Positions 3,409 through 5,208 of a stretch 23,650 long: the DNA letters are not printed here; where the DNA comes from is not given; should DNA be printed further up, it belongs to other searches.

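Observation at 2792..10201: Six-gene Hyf-type 'hydrogenase' operon whose catalytic subunit has lost the [NiFe] cysteine ligands (Ehr-type complex of unknown redox function)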

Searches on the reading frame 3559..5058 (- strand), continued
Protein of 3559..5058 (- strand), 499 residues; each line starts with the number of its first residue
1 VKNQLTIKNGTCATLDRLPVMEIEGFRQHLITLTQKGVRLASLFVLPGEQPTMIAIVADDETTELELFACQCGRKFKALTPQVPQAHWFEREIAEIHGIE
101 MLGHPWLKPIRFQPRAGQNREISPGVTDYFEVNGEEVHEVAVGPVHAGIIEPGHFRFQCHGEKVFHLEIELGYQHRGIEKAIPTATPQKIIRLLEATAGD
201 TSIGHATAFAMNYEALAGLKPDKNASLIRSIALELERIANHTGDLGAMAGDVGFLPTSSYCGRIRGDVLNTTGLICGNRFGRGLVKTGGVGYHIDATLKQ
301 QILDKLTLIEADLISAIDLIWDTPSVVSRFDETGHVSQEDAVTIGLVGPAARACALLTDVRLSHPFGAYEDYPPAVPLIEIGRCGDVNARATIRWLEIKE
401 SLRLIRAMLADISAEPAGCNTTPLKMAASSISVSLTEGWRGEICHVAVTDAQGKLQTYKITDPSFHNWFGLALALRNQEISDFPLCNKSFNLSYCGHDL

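Call 30: fold_search(model_id=the predicted structure, library=pdb)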
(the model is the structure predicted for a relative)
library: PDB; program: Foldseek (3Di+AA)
matches with E <= 10: 343; with E <= 0.001: 222
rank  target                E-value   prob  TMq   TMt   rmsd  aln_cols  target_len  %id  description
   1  7z0s_E                2.7e-27  1.00  0.86  0.81   3.9       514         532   23  Structure of the Escherichia coli formate hydrogenlyase complex (anaerobic preparation, without formate dehydrogenase  (released 2022-09-28)
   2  7z7t_C                1.4e-21  1.00  0.84  0.72   4.1       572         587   19  Complex I from E. coli, LMNG-purified, under Turnover at pH 6, Open state (released 2022-09-21)
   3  7p7j_C                2.4e-21  1.00  0.83  0.72   6.6       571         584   19  Complex I from E. coli, DDM/LMNG-purified, with DQ, Open state (released 2022-09-21)
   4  7p7l_C                2.8e-21  1.00  0.84  0.72   5.5       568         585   19  Complex I from E. coli, DDM/LMNG-purified, with NADH and FMN, Open state (released 2022-09-21)
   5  7z7r_C                3.9e-21  1.00  0.82  0.71   5.2       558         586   19  Complex I from E. coli, LMNG-purified, Apo, Open-ready state (released 2022-09-21)
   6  7z84_C                5.7e-21  1.00  0.83  0.71   5.2       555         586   20  Complex I from E. coli, DDM/LMNG-purified, under Turnover at pH 8, Open-ready state (released 2022-09-21)
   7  7z7v_C                1.1e-20  1.00  0.84  0.72   3.8       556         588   19  Complex I from E. coli, LMNG-purified, under Turnover at pH 6, Open-ready state (released 2022-09-21)
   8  7p7k_C                2.2e-20  1.00  0.81  0.72   6.4       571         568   18  Complex I from E. coli, DDM/LMNG-purified, with DQ, Resting state (released 2022-09-21)
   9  7q5y_B                2.4e-20  1.00  0.80  0.69   7.6       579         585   19  Structure of NADH:ubichinon oxidoreductase (complex I) of the hyperthermophilic eubacterium Aquifex aeolicus (released 2022-11-16)
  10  7zci_C                3.0e-20  1.00  0.80  0.70   5.5       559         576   19  Complex I from E. coli, LMNG-purified, under Turnover at pH 6, Resting state (released 2022-09-21)
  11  7p61_C                3.3e-20  1.00  0.80  0.71   5.7       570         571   18  Complex I from E. coli, DDM-purified, with NADH, Resting state (released 2022-09-21)
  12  9q8i_C                5.7e-20  1.00  0.81  0.69   4.9       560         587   18  Cryo-EM structure of E. coli complex I variant V96P/N142M (NuoE) (released 2025-11-05)
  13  7p64_C                7.2e-20  1.00  0.83  0.72   5.4       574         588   19  Complex I from E. coli, DDM/LMNG-purified, under Turnover at pH 6, Open state (released 2022-09-21)
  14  7p69_C                7.9e-20  1.00  0.78  0.69   5.7       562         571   18  Complex I from E. coli, DDM/LMNG-purified, under Turnover at pH 6, Resting state (released 2022-09-21)
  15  7nyr_D                8.7e-20  1.00  0.82  0.70   4.6       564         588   19  Respiratory complex I from Escherichia coli - conformation 1 (released 2021-08-25)
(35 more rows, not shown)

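Call 41: search_dna_similar(query=window:3559-5058:-, collection=plasmids, mode=protein, max_rows=25)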
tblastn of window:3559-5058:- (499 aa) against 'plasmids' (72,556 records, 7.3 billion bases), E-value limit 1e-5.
Records with a match: 249; places in all: 268; records where one place covers at least 80% of the query: 109.
Best place of each record, by identity: <60% 249.
By first word of the organism name: Sinorhizobium 72; Rhizobium 49; Azospirillum 16; Ensifer 11; Burkholderia 7; Cupriavidus 6; Klebsiella 6; Escherichia 6; Acinetobacter 5; Paraburkholderia 4; and 48 more.
By predicted mobility (MOB-suite, as given by PLSDB): non-mobilizable 137; conjugative 80; mobilizable 32.
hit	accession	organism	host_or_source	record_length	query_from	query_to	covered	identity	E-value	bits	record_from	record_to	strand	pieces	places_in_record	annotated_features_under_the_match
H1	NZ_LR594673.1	Variovorax sp. PBL-E5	linuron-contaminated soil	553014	37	499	93%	40.7%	2e-101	341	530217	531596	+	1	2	NADH-quinone oxidoreductase subunit C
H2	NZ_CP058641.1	Rhodococcus sp. ZPP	cell culture,soil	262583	4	499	99%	34.4%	2e-66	239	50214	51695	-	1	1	NADH-quinone oxidoreductase subunit C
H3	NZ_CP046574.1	Rhodococcus sp. WAY2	cell culture,bacterial consortium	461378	4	499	99%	34.4%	2e-66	239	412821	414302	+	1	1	NADH-quinone oxidoreductase subunit C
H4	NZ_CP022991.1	Paraburkholderia aromaticivorans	-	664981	32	499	94%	35.2%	2e-70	251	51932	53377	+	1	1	NADH-quinone oxidoreductase subunit C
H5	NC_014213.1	Allomeiothermus silvanus DSM 9946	hot spring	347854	58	499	89%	36.0%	3e-72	256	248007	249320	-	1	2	NADH-quinone oxidoreductase subunit C | NADH dehydrogenase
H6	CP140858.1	Rhizobium ruizarguesonis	Trifolium pratense,whole organism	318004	23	499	96%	32.2%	2e-53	201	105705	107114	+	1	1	NADH-quinone oxidoreductase subunit C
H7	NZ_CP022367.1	Azospirillum sp. TSH58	single cell,paddy soils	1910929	42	499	92%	33.4%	1e-63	231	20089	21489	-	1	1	record has no annotation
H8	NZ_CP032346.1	Azospirillum brasilense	soil sample,Agricultural field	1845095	42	499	92%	33.4%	3e-63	230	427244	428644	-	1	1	record has no annotation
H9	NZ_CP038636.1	Cupriavidus oxalaticus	whole organism,sewage sludge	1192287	79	499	84%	36.2%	1e-63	231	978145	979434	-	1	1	none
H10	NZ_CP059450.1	Azospirillum brasilense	Prokaryotes,soil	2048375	42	499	92%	33.2%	6e-63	229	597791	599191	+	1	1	none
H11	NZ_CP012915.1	Azospirillum brasilense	Digitaria eriantha,microbe,root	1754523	42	499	92%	33.2%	4e-62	227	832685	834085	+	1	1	none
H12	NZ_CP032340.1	Azospirillum brasilense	soil sample,Agricultural field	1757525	42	499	92%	33.2%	4e-62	227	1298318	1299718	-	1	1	none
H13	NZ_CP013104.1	Paraburkholderia caribensis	-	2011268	75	499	85%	35.7%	2e-65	236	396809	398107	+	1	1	none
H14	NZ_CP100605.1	Bradyrhizobium sp. Ash2021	-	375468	42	499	92%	33.0%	1e-63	231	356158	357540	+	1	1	NADH-quinone oxidoreductase subunit C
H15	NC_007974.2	Cupriavidus metallidurans CH34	-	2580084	74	499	85%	35.5%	1e-65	237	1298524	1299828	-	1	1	none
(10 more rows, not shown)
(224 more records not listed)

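Call 42: get_annotated_region(hit=H6, flank=9000)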
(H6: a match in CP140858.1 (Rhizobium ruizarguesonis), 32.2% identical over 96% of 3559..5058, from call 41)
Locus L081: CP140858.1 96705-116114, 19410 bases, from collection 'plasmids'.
description: Rhizobium ruizarguesonis strain TP23 plasmid pRlX2, complete sequence
organism: Rhizobium ruizarguesonis (NCBI taxid 2081791)
taxonomy: Bacteria; Pseudomonadota; Alphaproteobacteria; Hyphomicrobiales; Rhizobiaceae; Rhizobium; Rhizobium ruizarguesonis
host: -; source: Trifolium pratense,whole organism; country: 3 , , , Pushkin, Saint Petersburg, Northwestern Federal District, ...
typing (MOB-suite, as given by PLSDB): non-mobilizable; mating-pair formation MPF_T
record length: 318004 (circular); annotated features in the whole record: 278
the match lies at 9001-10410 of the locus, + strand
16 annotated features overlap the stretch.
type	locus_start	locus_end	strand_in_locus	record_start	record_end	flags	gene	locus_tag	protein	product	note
CDS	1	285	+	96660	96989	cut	-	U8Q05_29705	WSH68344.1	XdhC family protein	-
CDS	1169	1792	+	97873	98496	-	-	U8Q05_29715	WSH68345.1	nucleotidyltransferase family protein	-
CDS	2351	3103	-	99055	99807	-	-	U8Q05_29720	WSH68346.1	YoaK family protein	-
CDS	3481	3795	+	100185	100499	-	-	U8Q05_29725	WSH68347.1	helix-turn-helix transcriptional regulator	-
CDS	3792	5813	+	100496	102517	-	hyfB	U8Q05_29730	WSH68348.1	hydrogenase 4 subunit B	-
CDS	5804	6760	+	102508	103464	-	-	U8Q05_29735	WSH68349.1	NADH-quinone oxidoreductase subunit H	-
CDS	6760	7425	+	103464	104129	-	-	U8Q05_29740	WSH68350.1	hydrogenase-4 component E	-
CDS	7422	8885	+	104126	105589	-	-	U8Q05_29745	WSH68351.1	hydrogenase 4 subunit F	-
CDS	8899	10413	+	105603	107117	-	-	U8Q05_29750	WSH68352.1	NADH-quinone oxidoreductase subunit C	-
CDS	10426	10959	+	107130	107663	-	nuoB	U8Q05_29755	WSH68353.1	NADH-quinone oxidoreductase subunit NuoB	-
CDS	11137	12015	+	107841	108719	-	-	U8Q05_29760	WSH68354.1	DUF4365 domain-containing protein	-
CDS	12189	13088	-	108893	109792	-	-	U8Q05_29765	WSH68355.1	universal stress protein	-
CDS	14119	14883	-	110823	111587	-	-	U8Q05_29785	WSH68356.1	GntR family transcriptional regulator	-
CDS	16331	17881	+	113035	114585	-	-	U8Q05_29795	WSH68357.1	ABC transporter substrate-binding protein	-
CDS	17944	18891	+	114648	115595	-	-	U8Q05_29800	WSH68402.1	ABC transporter permease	-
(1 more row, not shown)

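Call 43: get_annotated_region(hit=H1, flank=9000)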
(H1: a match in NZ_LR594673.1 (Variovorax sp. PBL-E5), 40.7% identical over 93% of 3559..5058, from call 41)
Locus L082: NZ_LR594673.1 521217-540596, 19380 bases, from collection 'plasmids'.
description: Variovorax sp. PBL-E5 plasmid 3
organism: Variovorax sp. PBL-E5 (NCBI taxid 434014)
taxonomy: Bacteria; Pseudomonadota; Betaproteobacteria; Burkholderiales; Comamonadaceae; Variovorax; Variovorax sp. PBL-E5
host: -; source: linuron-contaminated soil; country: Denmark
typing (MOB-suite, as given by PLSDB): non-mobilizable
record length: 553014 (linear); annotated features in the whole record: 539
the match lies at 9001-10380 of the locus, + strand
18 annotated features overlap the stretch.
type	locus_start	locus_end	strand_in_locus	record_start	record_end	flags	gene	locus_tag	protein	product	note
CDS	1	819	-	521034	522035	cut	-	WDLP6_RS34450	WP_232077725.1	NADP-dependent oxidoreductase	-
CDS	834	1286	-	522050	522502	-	-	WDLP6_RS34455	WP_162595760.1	nuclear transport factor 2 family protein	-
CDS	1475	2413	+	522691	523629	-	-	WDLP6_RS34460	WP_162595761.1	SDR family oxidoreductase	-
CDS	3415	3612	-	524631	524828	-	-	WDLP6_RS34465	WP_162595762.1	ribbon-helix-helix protein, CopG family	GO:0006355 - regulation of DNA-templated transcription [Evidence IEA]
CDS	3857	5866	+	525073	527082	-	-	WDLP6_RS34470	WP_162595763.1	proton-conducting transporter membrane subunit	-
CDS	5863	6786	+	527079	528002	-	-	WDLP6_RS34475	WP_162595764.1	NADH-quinone oxidoreductase subunit H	-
CDS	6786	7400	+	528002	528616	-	-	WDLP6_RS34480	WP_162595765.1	hypothetical protein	-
CDS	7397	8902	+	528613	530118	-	-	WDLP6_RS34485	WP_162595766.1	proton-conducting transporter membrane subunit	-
CDS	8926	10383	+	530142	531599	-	-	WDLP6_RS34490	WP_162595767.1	NADH-quinone oxidoreductase subunit C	-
CDS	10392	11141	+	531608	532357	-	-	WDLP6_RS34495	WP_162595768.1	4Fe-4S binding protein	-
CDS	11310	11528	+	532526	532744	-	-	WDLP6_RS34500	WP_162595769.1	hypothetical protein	-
CDS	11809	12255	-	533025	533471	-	-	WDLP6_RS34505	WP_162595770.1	universal stress protein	-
CDS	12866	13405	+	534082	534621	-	-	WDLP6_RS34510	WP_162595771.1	hypothetical protein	-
CDS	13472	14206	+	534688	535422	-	-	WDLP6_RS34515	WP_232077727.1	fused MFS/spermidine synthase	-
CDS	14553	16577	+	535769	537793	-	hyfB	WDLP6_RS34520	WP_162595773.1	hydrogenase 4 subunit B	GO:0042773 - ATP synthesis coupled electron transport [Evidence IEA]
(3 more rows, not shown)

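Call 50: find_encoding_contigs(protein=P0001, flank=10000, max_places=4)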
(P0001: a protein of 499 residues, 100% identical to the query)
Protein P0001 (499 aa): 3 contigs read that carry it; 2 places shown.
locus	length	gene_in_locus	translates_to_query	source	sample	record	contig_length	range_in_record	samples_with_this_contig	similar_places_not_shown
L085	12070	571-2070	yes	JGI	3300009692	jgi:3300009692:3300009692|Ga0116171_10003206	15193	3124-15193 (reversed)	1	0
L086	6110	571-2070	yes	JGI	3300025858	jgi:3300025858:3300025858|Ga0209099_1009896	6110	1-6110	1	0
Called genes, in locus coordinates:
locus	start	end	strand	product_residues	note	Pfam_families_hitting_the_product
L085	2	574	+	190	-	PF00361:Proton_antipo_M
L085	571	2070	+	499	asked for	PF00329:Complex1_30kDa (weak), PF00346:Complex1_49kDa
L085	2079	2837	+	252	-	PF12838:Fer4_7 (faint), PF13187:Fer4_9 (faint), PF13484:Fer4_16 (faint), PF00037:Fer4 (weak), PF01058:Oxidored_q6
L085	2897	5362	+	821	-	PF00924:MS_channel_2nd, PF21082:MS_channel_3rd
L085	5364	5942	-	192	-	PF13649:Methyltransf_25 (weak)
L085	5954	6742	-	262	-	PF16554:OAM_dimer, PF02310:B12-binding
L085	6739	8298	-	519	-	PF09043:Lys-AminoMut_A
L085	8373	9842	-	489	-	PF00488:MutS_V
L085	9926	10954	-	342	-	-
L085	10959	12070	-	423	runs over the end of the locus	PF04055:Radical_SAM, PF12544:LAM_C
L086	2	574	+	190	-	PF00361:Proton_antipo_M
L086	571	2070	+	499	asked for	PF00329:Complex1_30kDa (weak), PF00346:Complex1_49kDa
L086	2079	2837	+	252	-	PF12838:Fer4_7 (faint), PF13187:Fer4_9 (faint), PF13484:Fer4_16 (faint), PF00037:Fer4 (weak), PF01058:Oxidored_q6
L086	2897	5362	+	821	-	PF00924:MS_channel_2nd, PF21082:MS_channel_3rd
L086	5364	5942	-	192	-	PF13649:Methyltransf_25 (weak)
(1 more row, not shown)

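Call 68: find_homologous_proteins(query=L033:10001-11506:+, max_evalue=1e-100)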
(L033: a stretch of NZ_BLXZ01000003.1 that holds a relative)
Query L033:10001-11506:+ (501 aa): 7983 proteins with E <= 1e-100 among 8000 candidates; the best 120 are listed.
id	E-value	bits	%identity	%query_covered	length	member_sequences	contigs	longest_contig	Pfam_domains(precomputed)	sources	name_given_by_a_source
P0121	0.0e+0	1156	100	100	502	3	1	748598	PF00329.26,PF00346.25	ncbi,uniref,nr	ncbi:hydrogenase [Geomonas limicola]|uniref:Hydrogenase n=1 Tax=Geomonas limicola TaxID=2740186 RepI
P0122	0.0e+0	1017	87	100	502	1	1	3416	PF00329.26,PF00346.25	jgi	-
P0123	2.2e-283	959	82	99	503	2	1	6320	PF00329.26,PF00346.25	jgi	jgi:Ni,Fe-hydrogenase III large subunit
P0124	3.2e-266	902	77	100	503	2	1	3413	PF00329.26,PF00346.25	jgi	jgi:Ni,Fe-hydrogenase III large subunit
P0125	5.0e-265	898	77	100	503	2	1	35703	PF00329.26,PF00346.25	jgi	-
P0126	1.5e-264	897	77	100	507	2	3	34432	PF00329.26,PF00346.25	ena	-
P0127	5.4e-264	895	77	100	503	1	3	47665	PF00329.26,PF00346.25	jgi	jgi:Ni,Fe-hydrogenase III large subunit/NADH:ubiquinone oxidoreductase subunit C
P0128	5.4e-263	892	77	100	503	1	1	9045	PF00329.26,PF00346.25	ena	-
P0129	8.3e-263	891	76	100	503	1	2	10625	PF00329.26,PF00346.25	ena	-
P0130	1.7e-261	887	76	100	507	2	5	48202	PF00329.26,PF00346.25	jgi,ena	-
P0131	2.9e-261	886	76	100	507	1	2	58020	PF00329.26,PF00346.25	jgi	jgi:Ni,Fe-hydrogenase III large subunit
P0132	5.3e-261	885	76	100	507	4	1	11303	PF00329.26,PF00346.25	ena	-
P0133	1.3e-260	884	75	100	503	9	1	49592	PF00329.26,PF00346.25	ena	-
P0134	1.7e-259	880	75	100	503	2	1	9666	PF00329.26,PF00346.25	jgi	jgi:Ni,Fe-hydrogenase III large subunit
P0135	2.0e-259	880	75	100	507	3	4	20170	PF00329.26,PF00346.25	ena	-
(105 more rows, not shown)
